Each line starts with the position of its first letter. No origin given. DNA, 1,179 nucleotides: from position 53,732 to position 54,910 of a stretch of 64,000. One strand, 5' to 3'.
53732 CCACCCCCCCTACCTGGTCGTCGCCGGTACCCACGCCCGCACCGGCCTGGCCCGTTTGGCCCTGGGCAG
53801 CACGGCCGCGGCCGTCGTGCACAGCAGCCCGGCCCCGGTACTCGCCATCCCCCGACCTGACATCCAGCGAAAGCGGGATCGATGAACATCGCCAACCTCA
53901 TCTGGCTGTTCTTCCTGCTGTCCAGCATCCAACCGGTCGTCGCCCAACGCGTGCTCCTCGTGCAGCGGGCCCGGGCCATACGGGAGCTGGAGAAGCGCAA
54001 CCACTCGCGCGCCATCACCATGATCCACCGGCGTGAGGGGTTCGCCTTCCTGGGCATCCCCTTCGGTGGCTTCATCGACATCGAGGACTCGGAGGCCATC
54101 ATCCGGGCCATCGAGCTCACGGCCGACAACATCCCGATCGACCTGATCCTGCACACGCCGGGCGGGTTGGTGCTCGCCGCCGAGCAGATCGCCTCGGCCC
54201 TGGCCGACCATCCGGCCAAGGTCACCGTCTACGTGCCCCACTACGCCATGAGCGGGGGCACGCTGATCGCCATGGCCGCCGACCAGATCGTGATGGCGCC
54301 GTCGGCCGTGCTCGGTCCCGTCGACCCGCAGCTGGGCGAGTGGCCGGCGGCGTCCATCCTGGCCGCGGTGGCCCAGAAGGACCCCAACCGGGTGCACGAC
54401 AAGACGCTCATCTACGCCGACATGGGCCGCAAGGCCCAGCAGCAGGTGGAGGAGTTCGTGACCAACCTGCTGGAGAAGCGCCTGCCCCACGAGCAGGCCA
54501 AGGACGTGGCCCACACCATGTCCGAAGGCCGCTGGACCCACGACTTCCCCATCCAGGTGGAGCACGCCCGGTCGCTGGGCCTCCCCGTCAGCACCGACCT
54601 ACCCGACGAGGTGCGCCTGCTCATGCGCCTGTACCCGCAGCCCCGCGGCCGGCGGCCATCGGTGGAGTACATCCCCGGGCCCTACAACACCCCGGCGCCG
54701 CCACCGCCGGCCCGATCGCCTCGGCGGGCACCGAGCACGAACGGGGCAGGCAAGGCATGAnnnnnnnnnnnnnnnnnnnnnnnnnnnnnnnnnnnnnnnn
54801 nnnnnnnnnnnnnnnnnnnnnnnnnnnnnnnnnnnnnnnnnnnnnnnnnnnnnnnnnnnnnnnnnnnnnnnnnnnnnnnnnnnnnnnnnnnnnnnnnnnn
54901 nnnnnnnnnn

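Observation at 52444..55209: HdeD-USP-SDH protease-Trx2 module welded onto clpB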

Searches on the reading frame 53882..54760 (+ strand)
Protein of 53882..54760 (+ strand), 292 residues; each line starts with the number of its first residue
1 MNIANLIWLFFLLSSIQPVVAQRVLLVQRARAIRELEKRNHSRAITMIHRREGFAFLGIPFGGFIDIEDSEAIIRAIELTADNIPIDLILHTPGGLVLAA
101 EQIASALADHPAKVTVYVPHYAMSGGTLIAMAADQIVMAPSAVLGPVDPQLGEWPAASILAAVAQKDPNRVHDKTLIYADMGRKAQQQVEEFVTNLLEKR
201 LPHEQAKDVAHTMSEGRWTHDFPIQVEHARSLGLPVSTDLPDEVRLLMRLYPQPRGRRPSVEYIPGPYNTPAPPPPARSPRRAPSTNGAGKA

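Call 5: search_protein_families(library=pfam, proteins=[window:53882-54760:+], max_evalue=0.01)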
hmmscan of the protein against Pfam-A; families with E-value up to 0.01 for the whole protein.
window:53882-54760:+ (292 aa): 5 families
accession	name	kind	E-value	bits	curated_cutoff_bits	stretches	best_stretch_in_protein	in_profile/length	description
PF01972.22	SDH_protease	-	7.1e-113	376.8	31.3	1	5-270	12-278/286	ClpP-like SDH-type serine proteinase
PF25145.1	NfeD1b_N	-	7e-14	52.3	40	1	72-146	22-94/189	NfeD1b, N-terminal domain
PF01343.23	Peptidase_S49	-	8.1e-06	26.3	24.9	1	111-145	6-40/154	Peptidase family S49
PF00574.28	CLP_protease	-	7.2e-05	23.2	20.2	1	75-135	38-98/182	Clp protease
PF00378.25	ECH_1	-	0.00067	19.5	27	1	105-166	82-143/251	Enoyl-CoA hydratase/isomerase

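Call 6: search_protein_families(library=ncbifam, proteins=[window:53882-54760:+], max_evalue=0.01)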
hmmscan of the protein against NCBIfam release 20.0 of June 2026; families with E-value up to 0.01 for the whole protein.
window:53882-54760:+ (292 aa): 10 families
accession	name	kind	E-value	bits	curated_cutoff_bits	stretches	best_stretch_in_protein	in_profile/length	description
NF047768.1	Clp_like_SDH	equivalog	1.5e-119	398.2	250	1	6-265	1-260/260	SDH family Clp fold serine proteinase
NF045542.1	Clp_rel_HeadMat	equivalog_domain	4.5e-14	52.7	120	1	73-144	23-95/165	head maturation protease, ClpP-related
NF045540.1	scaf_prot_MCP1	exception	5.9e-11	41.8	475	1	71-167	18-114/652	ClpP-like prohead protease/major capsid protein fusion protein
TIGR00706.1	SppA_dom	equivalog_domain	4.1e-09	36.4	155.45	1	68-146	14-97/208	signal peptide peptidase SppA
NF008745.0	PRK11778.1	equivalog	9.3e-07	28.3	259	1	73-147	123-197/345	protease SohB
TIGR00705.1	SppA_67K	equivalog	0.00014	20.3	311.45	1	72-146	339-416/590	signal peptide peptidase SppA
TIGR03210.1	badI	equivalog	0.00045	19.6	467.6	1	94-156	77-139/256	2-ketocyclohexanecarboxyl-CoA hydrolase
NF006100.0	PRK08252.1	subfamily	0.0027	17.3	282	1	111-214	90-194/254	crotonase/enoyl-CoA hydratase family protein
NF006007.0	PRK08138.1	subfamily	0.0046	16.3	355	1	101-156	88-143/261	enoyl-CoA hydratase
NF006128.0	PRK08272.1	subfamily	0.0054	16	257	1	112-147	133-168/308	crotonase/enoyl-CoA hydratase family protein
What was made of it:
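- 53882..54760 (+): SDH-family ClpP-fold serine protease. N-terminal hydrophobic helix (residues 3-21); catalytic domain predicted to be cytoplasmic; Ser124 nucleophile; conserved but disordered C-terminal motif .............. PF01972, 376.8 bits; NF047768, 398 bits (calls 5, 6).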

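Call 7: find_encoding_contigs(protein=window:53882-54760:+, flank=10000, max_places=6)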
Protein window:53882-54760:+ (292 aa): 2 contigs read that carry it; 2 places shown.
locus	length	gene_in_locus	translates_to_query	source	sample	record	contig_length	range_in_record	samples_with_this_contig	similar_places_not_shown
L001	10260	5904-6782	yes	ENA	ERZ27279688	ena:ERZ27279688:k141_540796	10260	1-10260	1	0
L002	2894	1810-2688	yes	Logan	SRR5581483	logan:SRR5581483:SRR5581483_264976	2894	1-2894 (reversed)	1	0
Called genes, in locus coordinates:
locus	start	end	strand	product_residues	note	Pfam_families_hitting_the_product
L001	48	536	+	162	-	PF01025:GrpE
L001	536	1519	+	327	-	PF00226:DnaJ, PF01556:DnaJ_C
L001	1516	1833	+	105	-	PF13591:MerR_2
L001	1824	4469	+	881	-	PF02861:Clp_N, PF23569:NBD_SMAX1, PF00004:AAA, PF17871:AAA_lid_9, PF07724:AAA_2, PF00004:AAA, PF07728:AAA_5, PF10431:ClpB_D2-small, +11 more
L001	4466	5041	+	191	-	PF03729:DUF308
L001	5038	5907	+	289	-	PF00582:Usp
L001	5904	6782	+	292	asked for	PF01972:SDH_protease, PF25145:NfeD1b_N, PF01343:Peptidase_S49 (weak)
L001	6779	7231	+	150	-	PF00085:Thioredoxin, PF13098:Thioredoxin_2, PF13905:Thioredoxin_8 (faint)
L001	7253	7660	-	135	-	PF00072:Response_reg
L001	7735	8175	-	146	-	PF00300:His_Phos_1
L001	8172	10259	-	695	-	?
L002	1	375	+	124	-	?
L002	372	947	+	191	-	PF03729:DUF308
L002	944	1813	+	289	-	PF00582:Usp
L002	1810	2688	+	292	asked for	PF01972:SDH_protease, PF25145:NfeD1b_N, PF01343:Peptidase_S49 (weak)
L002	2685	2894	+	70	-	?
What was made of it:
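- On tLST / LHR stress-tolerance island: No transposase appears among the annotated neighbours (call 7).
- Checked: The identical four-gene DNA occurs in two independent assemblies (ENA contig L001, Logan contig L002; call 7), so it is not an assembly artefact.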

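Call 8: find_homologous_proteins(query=window:53882-54760:+, max_evalue=1e-10)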
Query window:53882-54760:+ (292 aa): 8000 proteins with E <= 1e-10 among 8000 candidates; the best 120 are listed.
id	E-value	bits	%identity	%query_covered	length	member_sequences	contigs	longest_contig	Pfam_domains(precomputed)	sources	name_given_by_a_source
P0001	7.1e-190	647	100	100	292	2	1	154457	PF25145.2,PF01972.22,PF01343.24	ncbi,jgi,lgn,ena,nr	ncbi:MAG TPA: S49 family peptidase [Acidimicrobiales bacterium]|nr:S49 family peptidase [Acidimicrob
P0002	2.7e-147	508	84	93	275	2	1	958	PF25145.2,PF01972.22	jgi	jgi:ClpP class serine protease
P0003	2.7e-145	501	82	93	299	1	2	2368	PF25145.2,PF01972.22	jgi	jgi:ClpP class serine protease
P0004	7.2e-139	480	76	96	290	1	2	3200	PF25145.2,PF01972.22,PF01343.24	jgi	jgi:ClpP class serine protease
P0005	2.9e-138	478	76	97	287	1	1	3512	PF25145.2,PF01972.22,PF01343.24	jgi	jgi:ClpP class serine protease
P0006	1.3e-137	476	77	94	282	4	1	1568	PF25145.2,PF01972.22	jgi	-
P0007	5.8e-137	474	77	94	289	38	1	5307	PF25145.2,PF01972.22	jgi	jgi:ClpP class serine protease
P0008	5.4e-135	467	76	94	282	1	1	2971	PF25145.2,PF01972.22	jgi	-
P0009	6.1e-135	467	74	95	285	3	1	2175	PF25145.2,PF01972.22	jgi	jgi:ClpP class serine protease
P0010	6.8e-135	467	74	99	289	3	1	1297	PF25145.2,PF01972.22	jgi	jgi:ClpP class serine protease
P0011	6.9e-135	467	76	90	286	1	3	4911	PF25145.2,PF01972.22,PF01343.24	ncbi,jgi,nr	ncbi:MAG: hypothetical protein QOE80_3448 [Actinomycetota bacterium]|jgi:ClpP class serine protease|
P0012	1.1e-134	466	74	99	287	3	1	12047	PF25145.2,PF01972.22,PF01343.24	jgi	jgi:ClpP class serine protease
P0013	3.7e-134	465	76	92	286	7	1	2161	PF25145.2,PF01972.22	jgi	jgi:ClpP class serine protease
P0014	3.7e-134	465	75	90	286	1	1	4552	PF25145.2,PF01972.22,PF01343.24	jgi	jgi:ClpP class serine protease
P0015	4.5e-134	464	75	97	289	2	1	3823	PF25145.2,PF01972.22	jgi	jgi:ClpP class serine protease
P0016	7.4e-134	464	72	97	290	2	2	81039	PF25145.2,PF01972.22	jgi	jgi:ClpP class serine protease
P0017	7.5e-134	464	76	94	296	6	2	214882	PF00574.29,PF25145.2,PF01972.22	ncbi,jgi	ncbi:MAG: hypothetical protein QOG87_2196 [Actinomycetota bacterium]|jgi:ClpP class serine protease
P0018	9.2e-134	463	74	97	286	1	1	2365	PF25145.2,PF01972.22,PF01343.24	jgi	jgi:ClpP class serine protease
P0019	9.7e-134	463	73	96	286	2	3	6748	PF25145.2,PF01972.22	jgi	jgi:ClpP class serine protease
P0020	1.9e-133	462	73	96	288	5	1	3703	PF25145.2,PF01972.22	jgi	jgi:ClpP class serine protease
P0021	2.4e-133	462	73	99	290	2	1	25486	PF25145.2,PF01972.22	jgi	jgi:ClpP class serine protease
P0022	3.3e-133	462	74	97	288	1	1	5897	PF25145.2,PF01972.22,PF01343.24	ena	-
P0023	3.9e-133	461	73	98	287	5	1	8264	PF25145.2,PF01972.22,PF01343.24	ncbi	ncbi:MAG TPA: ATP-dependent Clp protease proteolytic subunit [Acidimicrobiia bacterium]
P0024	4.1e-133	461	72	98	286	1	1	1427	PF25145.2,PF01972.22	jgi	jgi:ClpP class serine protease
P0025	4.1e-133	461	73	97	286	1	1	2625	PF25145.2,PF01972.22,PF01343.24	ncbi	-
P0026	5.0e-133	461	73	97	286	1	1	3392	PF25145.2,PF01972.22,PF01343.24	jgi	jgi:ClpP class serine protease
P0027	5.0e-133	461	73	97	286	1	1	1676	PF25145.2,PF01972.22,PF01343.24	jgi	jgi:ClpP class serine protease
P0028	5.5e-133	461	73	97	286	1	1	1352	PF25145.2,PF01972.22,PF01343.24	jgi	jgi:ClpP class serine protease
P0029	6.1e-133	461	72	99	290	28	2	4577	PF25145.2,PF01972.22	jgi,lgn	jgi:ClpP class serine protease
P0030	6.7e-133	461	73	97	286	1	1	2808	PF25145.2,PF01972.22,PF01343.24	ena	-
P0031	7.2e-133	460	73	96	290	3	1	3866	PF25145.2,PF01972.22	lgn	-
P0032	1.1e-132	460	75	93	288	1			PF25145.2,PF01972.22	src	-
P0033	1.1e-132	460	73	96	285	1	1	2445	PF00574.29,PF25145.2,PF01972.22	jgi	jgi:ClpP class serine protease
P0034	1.2e-132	460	75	93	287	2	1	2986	PF25145.2,PF01972.22,PF01343.24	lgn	-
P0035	1.3e-132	460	72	99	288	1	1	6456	PF25145.2,PF01972.22,PF01343.24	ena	-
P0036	1.4e-132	460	73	97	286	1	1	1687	PF25145.2,PF01972.22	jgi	jgi:ClpP class serine protease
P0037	2.3e-132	459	74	95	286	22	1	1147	PF25145.2,PF01972.22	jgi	jgi:ClpP class serine protease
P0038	2.4e-132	459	74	95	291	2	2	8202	PF25145.2,PF01972.22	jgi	jgi:ClpP class serine protease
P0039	3.5e-132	458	72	100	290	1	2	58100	PF00574.29,PF25145.2,PF01972.22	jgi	jgi:ClpP class serine protease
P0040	3.9e-132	458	73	98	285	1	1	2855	PF25145.2,PF01972.22,PF01343.24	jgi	jgi:ClpP class serine protease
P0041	5.5e-132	458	76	89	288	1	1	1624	PF00378.26,PF25145.2,PF01972.22,PF01343.24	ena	-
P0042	6.0e-132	457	74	92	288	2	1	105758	PF25145.2,PF01972.22,PF01343.24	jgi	jgi:ClpP class serine protease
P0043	9.9e-132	457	71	98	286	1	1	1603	PF25145.2,PF01972.22,PF01343.24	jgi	jgi:ClpP class serine protease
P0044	1.0e-131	457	73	99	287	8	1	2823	PF25145.2,PF01972.22,PF01343.24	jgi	jgi:ClpP class serine protease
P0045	1.1e-131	457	75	92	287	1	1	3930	PF25145.2,PF01972.22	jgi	jgi:ClpP class serine protease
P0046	1.2e-131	456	72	97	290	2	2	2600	PF25145.2,PF01972.22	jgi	jgi:ClpP class serine protease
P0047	1.2e-131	456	72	98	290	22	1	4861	PF00574.29,PF25145.2,PF01972.22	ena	-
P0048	1.3e-131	456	75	89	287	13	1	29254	PF00378.26,PF25145.2,PF01972.22,PF01343.24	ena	-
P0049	1.4e-131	456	74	95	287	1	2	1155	PF25145.2,PF01972.22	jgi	jgi:ClpP class serine protease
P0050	2.1e-131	456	70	99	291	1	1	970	PF25145.2,PF01972.22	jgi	jgi:ClpP class serine protease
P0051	2.2e-131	456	73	92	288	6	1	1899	PF25145.2,PF01972.22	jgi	jgi:ClpP class serine protease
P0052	2.6e-131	455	71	99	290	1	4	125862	PF25145.2,PF01972.22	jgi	jgi:ClpP class serine protease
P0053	3.5e-131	455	75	96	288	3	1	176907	PF25145.2,PF01972.22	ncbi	-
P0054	4.8e-131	454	73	100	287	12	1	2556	PF00574.29,PF25145.2,PF01972.22,PF01343.24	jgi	-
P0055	4.8e-131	454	74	92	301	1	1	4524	PF25145.2,PF01972.22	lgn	-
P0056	6.2e-131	454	72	99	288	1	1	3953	PF25145.2,PF01972.22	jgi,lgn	jgi:ClpP class serine protease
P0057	6.7e-131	454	72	98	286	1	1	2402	PF25145.2,PF01972.22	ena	-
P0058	1.0e-130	453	74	94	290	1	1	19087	PF25145.2,PF01972.22,PF01343.24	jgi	jgi:ClpP class serine protease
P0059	1.2e-130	453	75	91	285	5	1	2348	PF25145.2,PF01972.22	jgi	jgi:ClpP class serine protease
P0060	1.6e-130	453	75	91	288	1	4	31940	PF25145.2,PF01972.22,PF01343.24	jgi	jgi:ClpP class serine protease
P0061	1.6e-130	453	73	97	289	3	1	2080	PF25145.2,PF01972.22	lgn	-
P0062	1.9e-130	452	74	94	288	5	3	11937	PF25145.2,PF01972.22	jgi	jgi:ClpP class serine protease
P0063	2.1e-130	452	72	96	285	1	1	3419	PF25145.2,PF01972.22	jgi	jgi:ClpP class serine protease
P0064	2.1e-130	452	73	93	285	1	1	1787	PF25145.2,PF01972.22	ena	-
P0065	2.2e-130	452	72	97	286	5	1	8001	PF25145.2,PF01972.22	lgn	-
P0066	2.9e-130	452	75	91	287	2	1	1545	PF25145.2,PF01972.22,PF01343.24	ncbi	-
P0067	3.8e-130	451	72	96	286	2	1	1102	PF25145.2,PF01972.22,PF01343.24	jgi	jgi:ClpP class serine protease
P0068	5.1e-130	451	75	94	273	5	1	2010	PF25145.2,PF01972.22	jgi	jgi:ClpP class serine protease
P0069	5.6e-130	451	73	96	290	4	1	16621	PF25145.2,PF01972.22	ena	-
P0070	5.8e-130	451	72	96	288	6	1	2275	PF25145.2,PF01972.22,PF01343.24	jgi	jgi:ClpP class serine protease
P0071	6.4e-130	451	75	91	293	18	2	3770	PF25145.2,PF01972.22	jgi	jgi:ClpP class serine protease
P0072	6.6e-130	451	71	98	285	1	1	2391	PF25145.2,PF01972.22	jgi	jgi:ClpP class serine protease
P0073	7.4e-130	451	71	100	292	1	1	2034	PF00574.29,PF25145.2,PF01972.22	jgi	jgi:ClpP class serine protease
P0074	7.6e-130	451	72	99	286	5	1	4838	PF25145.2,PF01972.22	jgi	jgi:ClpP class serine protease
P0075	7.7e-130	450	73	95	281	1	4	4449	PF25145.2,PF01972.22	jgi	jgi:ClpP class serine protease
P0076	8.6e-130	450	76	92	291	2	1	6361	PF00574.29,PF25145.2,PF01972.22,PF01343.24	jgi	jgi:ClpP class serine protease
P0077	1.0e-129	450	71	97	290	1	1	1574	PF25145.2,PF01972.22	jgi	jgi:ClpP class serine protease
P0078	1.0e-129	450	75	92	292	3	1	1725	PF25145.2,PF01972.22,PF01343.24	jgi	jgi:ClpP class serine protease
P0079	1.2e-129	450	73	97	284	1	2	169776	PF25145.2,PF01972.22,PF01343.24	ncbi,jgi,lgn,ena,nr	ncbi:MAG: hypothetical protein KatS3mg011_1615 [Acidimicrobiia bacterium]|jgi:ClpP class serine prot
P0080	1.9e-129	449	72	95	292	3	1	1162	PF25145.2,PF01972.22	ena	-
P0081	1.9e-129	449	72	92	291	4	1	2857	PF25145.2,PF01972.22,PF01343.24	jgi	jgi:ClpP class serine protease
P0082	2.0e-129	449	71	99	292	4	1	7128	PF25145.2,PF01972.22,PF01343.24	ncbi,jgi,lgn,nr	ncbi:MAG: hypothetical protein QOI55_2609 [Actinomycetota bacterium]|jgi:ClpP class serine protease|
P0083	3.3e-129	448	70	97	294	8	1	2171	PF25145.2,PF01972.22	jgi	jgi:ClpP class serine protease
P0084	3.8e-129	448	72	98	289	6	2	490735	PF00574.29,PF25145.2,PF01972.22,PF01343.24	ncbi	-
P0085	4.4e-129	448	71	97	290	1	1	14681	PF25145.2,PF01972.22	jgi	jgi:ClpP class serine protease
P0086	4.4e-129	448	72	96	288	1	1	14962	PF25145.2,PF01972.22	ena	-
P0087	5.8e-129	448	72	96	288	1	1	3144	PF25145.2,PF01972.22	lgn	-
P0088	5.8e-129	448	72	96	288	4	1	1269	PF25145.2,PF01972.22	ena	-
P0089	8.3e-129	447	70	99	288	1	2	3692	PF25145.2,PF01972.22,PF01343.24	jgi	jgi:ClpP class serine protease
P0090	8.5e-129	447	74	93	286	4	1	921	PF00378.26,PF25145.2,PF01972.22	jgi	jgi:ClpP class serine protease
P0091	9.0e-129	447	69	100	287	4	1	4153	PF25145.2,PF01972.22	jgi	jgi:ClpP class serine protease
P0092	1.2e-128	447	71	95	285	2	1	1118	PF25145.2,PF01972.22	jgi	jgi:ClpP class serine protease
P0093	1.3e-128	446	72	96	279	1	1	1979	PF25145.2,PF01972.22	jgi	jgi:ClpP class serine protease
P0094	1.6e-128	446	72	96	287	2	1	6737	PF25145.2,PF01972.22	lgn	-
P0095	1.6e-128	446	71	95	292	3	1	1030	PF25145.2,PF01972.22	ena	-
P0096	1.6e-128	446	71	99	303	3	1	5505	PF25145.2,PF01972.22,PF01343.24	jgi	jgi:ClpP class serine protease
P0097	1.8e-128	446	72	96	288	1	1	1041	PF25145.2,PF01972.22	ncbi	-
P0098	2.3e-128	446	72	92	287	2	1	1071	PF00574.29,PF25145.2,PF01972.22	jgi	jgi:ClpP class serine protease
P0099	2.8e-128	445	68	100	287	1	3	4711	PF25145.2,PF01972.22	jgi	jgi:ClpP class serine protease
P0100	3.4e-128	445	72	96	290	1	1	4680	PF00574.29,PF25145.2,PF01972.22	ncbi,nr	ncbi:MAG: ATP-dependent Clp protease proteolytic subunit [Actinobacteria bacterium]|nr:ATP-dependent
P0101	3.6e-128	445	70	99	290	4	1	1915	PF00574.29,PF25145.2,PF01972.22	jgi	jgi:ClpP class serine protease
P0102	4.8e-128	445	72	97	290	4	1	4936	PF25145.2,PF01972.22,PF01343.24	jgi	jgi:ClpP class serine protease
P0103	5.3e-128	444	70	100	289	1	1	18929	PF25145.2,PF01972.22,PF01343.24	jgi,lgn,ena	-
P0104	5.5e-128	444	73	92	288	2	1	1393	PF25145.2,PF01972.22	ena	-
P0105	6.1e-128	444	72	96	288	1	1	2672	PF25145.2,PF01972.22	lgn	-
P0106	7.7e-128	444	70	98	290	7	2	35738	PF00574.29,PF25145.2,PF01972.22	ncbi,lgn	-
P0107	8.4e-128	444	72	95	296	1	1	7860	PF25145.2,PF01972.22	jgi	jgi:ClpP class serine protease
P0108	1.0e-127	444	72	97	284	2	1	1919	PF25145.2,PF01972.22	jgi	jgi:ClpP class serine protease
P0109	1.1e-127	443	72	92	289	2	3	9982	PF25145.2,PF01972.22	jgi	jgi:ClpP class serine protease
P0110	1.2e-127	443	69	99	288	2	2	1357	PF00574.29,PF00378.26,PF25145.2,PF01972.22,PF01343.24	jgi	jgi:ClpP class serine protease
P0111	1.4e-127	443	73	92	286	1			PF25145.2,PF01972.22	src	-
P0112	1.4e-127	443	75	91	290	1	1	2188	PF00574.29,PF25145.2,PF01972.22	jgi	jgi:ClpP class serine protease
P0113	1.6e-127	443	71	97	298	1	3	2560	PF00574.29,PF25145.2,PF01972.22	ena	-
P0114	2.3e-127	442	70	96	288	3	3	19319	PF25145.2,PF01972.22,PF01343.24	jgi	jgi:ClpP class serine protease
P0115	2.4e-127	442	71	97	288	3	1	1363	PF25145.2,PF01972.22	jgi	jgi:ClpP class serine protease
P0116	2.7e-127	442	70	100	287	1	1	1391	PF00574.29,PF25145.2,PF01972.22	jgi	jgi:ClpP class serine protease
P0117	2.7e-127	442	72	96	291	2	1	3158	PF25145.2,PF01972.22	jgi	-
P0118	2.9e-127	442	72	94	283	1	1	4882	PF25145.2,PF01972.22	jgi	jgi:ClpP class serine protease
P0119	3.2e-127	442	71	96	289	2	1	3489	PF00378.26,PF25145.2,PF01972.22,PF01343.24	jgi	jgi:ClpP class serine protease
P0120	3.5e-127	442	72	95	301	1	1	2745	PF25145.2,PF01972.22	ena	-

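Call 10: find_related_loci(query=A1, collection=genome_contigs, flank=10000)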
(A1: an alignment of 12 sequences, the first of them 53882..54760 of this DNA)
Query A1 (292 aa) in genome_contigs; peptide patterns used: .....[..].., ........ (x = any residue, [..] = any of these).
180 stretches matched a pattern; 129 encode a relative of the query (tblastn E <= 1e-3); the best 80 are kept; 80 distinct loci.
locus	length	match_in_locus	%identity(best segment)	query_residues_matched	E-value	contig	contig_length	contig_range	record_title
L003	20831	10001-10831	76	5-278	2e-139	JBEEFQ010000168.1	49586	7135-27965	MAG: Actinomycetota bacterium isolate BP_98 scaffold_1977346, whole genome shotgun sequence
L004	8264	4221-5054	74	5-285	1e-138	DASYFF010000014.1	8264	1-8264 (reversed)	MAG TPA_asm: Acidimicrobiia bacterium isolate SMAG_U5006 k141_3689062, whole genome shotgun sequence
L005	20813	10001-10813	74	1-271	1e-135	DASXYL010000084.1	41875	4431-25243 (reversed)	MAG TPA_asm: Jatrophihabitantaceae bacterium isolate SMAG_U4823 k141_903211, whole genome shotgun sequence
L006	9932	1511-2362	71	1-291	4e-135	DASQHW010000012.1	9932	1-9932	MAG TPA_asm: Acidimicrobiia bacterium isolate SMAG_U11843 k141_672129, whole genome shotgun sequence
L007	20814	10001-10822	74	1-274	1e-133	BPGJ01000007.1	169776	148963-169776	MAG: Acidimicrobiia bacterium KatS3mg011 DNA, contig_18659, whole genome shotgun sequence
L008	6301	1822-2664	74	1-281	6e-133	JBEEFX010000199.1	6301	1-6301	MAG: Acidimicrobiaceae bacterium isolate BP_91 scaffold_761750, whole genome shotgun sequence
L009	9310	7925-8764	70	1-280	2e-132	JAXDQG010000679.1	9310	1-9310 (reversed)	MAG: Acidimicrobiia bacterium isolate BP_73 scaffold_6381485, whole genome shotgun sequence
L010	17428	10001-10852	74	5-291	5e-132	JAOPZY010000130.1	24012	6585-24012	MAG: Actinobacteria bacterium isolate RYN_267 scaffold_1058509, whole genome shotgun sequence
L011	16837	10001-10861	71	1-285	1e-131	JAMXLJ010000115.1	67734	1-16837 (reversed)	MAG: Acidimicrobiia bacterium isolate Bin.002_Pasture k127_6922303, whole genome shotgun sequence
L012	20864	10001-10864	73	1-288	2e-129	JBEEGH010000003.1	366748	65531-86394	MAG: Acidimicrobiaceae bacterium isolate BP_82 scaffold_2765578, whole genome shotgun sequence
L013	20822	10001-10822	71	5-278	9e-129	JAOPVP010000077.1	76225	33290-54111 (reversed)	MAG: Frankiales bacterium isolate RYN_151 scaffold_2127655, whole genome shotgun sequence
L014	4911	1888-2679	76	1-264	8e-129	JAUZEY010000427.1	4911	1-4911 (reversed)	MAG: Actinomycetota bacterium isolate BP_133 scaffold_5987479, whole genome shotgun sequence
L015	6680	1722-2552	74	5-281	1e-127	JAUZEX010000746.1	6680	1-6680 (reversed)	MAG: Actinomycetota bacterium isolate BP_132 scaffold_2881760, whole genome shotgun sequence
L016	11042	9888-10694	69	1-269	2e-127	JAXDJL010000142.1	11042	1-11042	MAG: Actinomycetota bacterium isolate BP_570 scaffold_6892317, whole genome shotgun sequence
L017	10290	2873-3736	68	1-292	6e-126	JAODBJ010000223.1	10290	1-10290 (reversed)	MAG: Actinomycetes bacterium isolate RYN_51 scaffold_463932, whole genome shotgun sequence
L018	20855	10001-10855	71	1-283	6e-126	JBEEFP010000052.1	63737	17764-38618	MAG: Actinomycetota bacterium isolate BP_99 scaffold_5031573, whole genome shotgun sequence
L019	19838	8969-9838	70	1-286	2e-123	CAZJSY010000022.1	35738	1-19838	MAG TPA_asm: uncultured Burkholderiales bacterium isolate SRP272529_co1_36 genome assembly, contig: NODE_1671_length_357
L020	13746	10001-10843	73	5-284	4e-123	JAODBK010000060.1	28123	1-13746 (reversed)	MAG: Acidimicrobiales bacterium isolate RYN_50 scaffold_1434785, whole genome shotgun sequence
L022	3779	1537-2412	69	1-292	8e-125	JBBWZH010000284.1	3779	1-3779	MAG: Mycobacteriales bacterium isolate Holy_96 scaffold_9621863, whole genome shotgun sequence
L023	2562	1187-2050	69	1-278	7e-128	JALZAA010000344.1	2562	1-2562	MAG: Actinomycetota bacterium isolate KAP bin79 SD1490-92_k127_315754, whole genome shotgun sequence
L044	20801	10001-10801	57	1-267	3e-100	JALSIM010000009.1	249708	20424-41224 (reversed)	MAG: Alphaproteobacteria bacterium isolate 354-166_metabat2_scaf2bin.034 354-166_scaffold_15_c1, whole genome shotgun se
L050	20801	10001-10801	55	1-267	5e-99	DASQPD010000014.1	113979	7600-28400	MAG TPA_asm: Pyrinomonadaceae bacterium isolate SMAG_U10820 k141_1768384, whole genome shotgun sequence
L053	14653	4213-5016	56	2-268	2e-98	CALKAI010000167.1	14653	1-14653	MAG TPA_asm: uncultured Trueperaceae bacterium isolate SRR6713625_bin.42_CONCOCT_v1.1_MAG genome assembly, contig: ERZ79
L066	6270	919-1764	54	5-280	1e-95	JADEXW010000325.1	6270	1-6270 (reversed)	Pseudanabaenaceae cyanobacterium LEGE 13415 NODE_831_length_6270_cov_3.08579, whole genome shotgun sequence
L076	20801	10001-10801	55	1-267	4e-93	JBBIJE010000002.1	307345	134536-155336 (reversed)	MAG: Myxococcales bacterium isolate SIF170217_bin_155 NODE_23_length_307345_cov_20.193290, whole genome shotgun sequence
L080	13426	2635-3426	58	6-269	3e-92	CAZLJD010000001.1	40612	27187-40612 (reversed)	MAG TPA_asm: uncultured Synergistota bacterium isolate binchicken_co219_155 genome assembly, contig: k141_1585043, whole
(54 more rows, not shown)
